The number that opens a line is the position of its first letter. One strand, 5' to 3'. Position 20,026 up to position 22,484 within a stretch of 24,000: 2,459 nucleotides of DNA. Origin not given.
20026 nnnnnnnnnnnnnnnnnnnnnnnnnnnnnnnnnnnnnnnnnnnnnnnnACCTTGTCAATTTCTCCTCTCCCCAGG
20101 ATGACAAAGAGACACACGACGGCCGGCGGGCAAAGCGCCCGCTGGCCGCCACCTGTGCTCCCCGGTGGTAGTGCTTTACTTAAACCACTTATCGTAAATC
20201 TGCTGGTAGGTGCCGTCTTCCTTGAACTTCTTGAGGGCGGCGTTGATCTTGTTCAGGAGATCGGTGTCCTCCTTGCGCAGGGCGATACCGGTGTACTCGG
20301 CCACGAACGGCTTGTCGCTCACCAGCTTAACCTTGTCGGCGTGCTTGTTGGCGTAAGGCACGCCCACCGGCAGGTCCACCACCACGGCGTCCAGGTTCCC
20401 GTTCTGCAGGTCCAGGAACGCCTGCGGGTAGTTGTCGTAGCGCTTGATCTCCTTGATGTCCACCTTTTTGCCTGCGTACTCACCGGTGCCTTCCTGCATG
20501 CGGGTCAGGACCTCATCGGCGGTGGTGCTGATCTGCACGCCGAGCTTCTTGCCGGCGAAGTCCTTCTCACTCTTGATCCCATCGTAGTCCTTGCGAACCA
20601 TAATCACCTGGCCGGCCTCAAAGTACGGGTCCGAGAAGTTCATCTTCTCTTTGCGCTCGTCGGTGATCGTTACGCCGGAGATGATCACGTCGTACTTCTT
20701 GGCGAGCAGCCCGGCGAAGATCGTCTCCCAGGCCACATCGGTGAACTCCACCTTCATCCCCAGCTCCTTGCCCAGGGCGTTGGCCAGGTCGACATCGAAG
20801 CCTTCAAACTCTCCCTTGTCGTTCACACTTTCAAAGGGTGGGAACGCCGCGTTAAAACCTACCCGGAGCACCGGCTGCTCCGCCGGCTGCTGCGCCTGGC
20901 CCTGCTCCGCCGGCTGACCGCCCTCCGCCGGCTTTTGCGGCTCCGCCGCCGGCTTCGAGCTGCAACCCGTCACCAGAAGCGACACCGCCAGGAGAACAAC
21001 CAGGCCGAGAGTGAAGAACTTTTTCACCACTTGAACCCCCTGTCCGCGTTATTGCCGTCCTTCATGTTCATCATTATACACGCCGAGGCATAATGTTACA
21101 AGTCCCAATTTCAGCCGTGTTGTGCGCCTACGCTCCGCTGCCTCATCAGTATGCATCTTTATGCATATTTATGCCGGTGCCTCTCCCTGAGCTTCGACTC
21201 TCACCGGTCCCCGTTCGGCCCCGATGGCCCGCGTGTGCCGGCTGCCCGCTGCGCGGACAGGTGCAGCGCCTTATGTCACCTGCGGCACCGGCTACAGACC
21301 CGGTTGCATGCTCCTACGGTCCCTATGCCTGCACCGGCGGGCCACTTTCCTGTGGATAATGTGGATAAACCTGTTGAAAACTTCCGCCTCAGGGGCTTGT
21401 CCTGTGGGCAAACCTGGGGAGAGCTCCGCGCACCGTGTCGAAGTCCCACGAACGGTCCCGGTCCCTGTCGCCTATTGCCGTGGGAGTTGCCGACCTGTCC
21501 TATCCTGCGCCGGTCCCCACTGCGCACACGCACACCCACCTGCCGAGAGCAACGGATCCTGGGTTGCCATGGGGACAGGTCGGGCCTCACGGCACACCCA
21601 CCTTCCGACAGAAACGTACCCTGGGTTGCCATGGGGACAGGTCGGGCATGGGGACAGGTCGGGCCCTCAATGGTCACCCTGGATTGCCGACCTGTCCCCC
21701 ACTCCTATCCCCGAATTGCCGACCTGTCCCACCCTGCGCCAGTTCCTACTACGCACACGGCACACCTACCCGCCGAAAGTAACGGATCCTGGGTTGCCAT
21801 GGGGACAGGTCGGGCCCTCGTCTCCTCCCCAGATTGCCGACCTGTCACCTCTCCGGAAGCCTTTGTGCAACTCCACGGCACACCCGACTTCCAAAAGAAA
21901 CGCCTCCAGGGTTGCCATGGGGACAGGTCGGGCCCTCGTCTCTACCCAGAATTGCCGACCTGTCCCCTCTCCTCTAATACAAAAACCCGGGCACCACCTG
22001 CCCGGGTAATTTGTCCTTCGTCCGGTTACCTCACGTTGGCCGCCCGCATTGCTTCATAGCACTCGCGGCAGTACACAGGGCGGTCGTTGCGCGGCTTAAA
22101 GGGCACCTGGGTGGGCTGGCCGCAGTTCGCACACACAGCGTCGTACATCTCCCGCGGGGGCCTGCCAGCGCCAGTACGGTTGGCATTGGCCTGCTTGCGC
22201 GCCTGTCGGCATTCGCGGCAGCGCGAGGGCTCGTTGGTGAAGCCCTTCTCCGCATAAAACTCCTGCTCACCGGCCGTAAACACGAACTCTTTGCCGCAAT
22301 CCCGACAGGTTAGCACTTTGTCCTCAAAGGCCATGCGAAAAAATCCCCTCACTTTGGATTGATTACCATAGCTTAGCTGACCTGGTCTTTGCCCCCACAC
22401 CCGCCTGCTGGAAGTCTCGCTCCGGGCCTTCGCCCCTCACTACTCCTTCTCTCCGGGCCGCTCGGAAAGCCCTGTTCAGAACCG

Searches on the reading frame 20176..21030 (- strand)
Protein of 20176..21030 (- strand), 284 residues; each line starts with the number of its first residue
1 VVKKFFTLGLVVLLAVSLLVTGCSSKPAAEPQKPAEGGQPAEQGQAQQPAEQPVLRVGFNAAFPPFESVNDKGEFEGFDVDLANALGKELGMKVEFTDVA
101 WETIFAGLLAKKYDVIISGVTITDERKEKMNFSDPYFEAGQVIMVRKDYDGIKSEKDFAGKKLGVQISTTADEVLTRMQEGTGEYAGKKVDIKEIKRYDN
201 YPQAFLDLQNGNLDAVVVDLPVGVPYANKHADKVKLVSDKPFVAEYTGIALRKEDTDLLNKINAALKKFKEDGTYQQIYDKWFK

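Call 13: search_protein_families(library=pfam, proteins=[window:20176-21030:-])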
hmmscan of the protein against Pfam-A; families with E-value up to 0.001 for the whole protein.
window:20176-21030:- (284 aa): 4 families
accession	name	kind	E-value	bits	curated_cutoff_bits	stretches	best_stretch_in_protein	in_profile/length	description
PF00497.25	SBP_bac_3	-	1.7e-48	164.2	26.4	1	55-284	1-131/132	Bacterial extracellular solute-binding proteins, family 3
PF10613.14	Lig_chan-Glu_bd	-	9.3e-10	39.1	30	1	69-147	22-113/115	Ligated ion channel L-glutamate- and glycine-binding site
PF12974.12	Phosphonate-bd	-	7.7e-06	25.9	27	1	82-280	19-227/242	ABC transporter, phosphonate, periplasmic substrate-binding protein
PF09084.16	NMT1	-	0.00076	19.9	20.5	0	142-217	76-145/216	NMT1/THI5 like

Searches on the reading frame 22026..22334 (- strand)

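Call 71: search_protein_families(library=pfam, proteins=[window:22026-22334:-])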
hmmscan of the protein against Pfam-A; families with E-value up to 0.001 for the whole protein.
window:22026-22334:- (102 aa): 2 families
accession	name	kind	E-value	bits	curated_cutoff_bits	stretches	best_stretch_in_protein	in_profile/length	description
PF13451.12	zf_Tbcl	-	6e-26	90.6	24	1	4-50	1-47/48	Probable treble clef domain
PF23477.1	zf_Tbcl_2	-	5.7e-21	74.4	27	1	61-97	1-37/37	Probable treble clef zinc finger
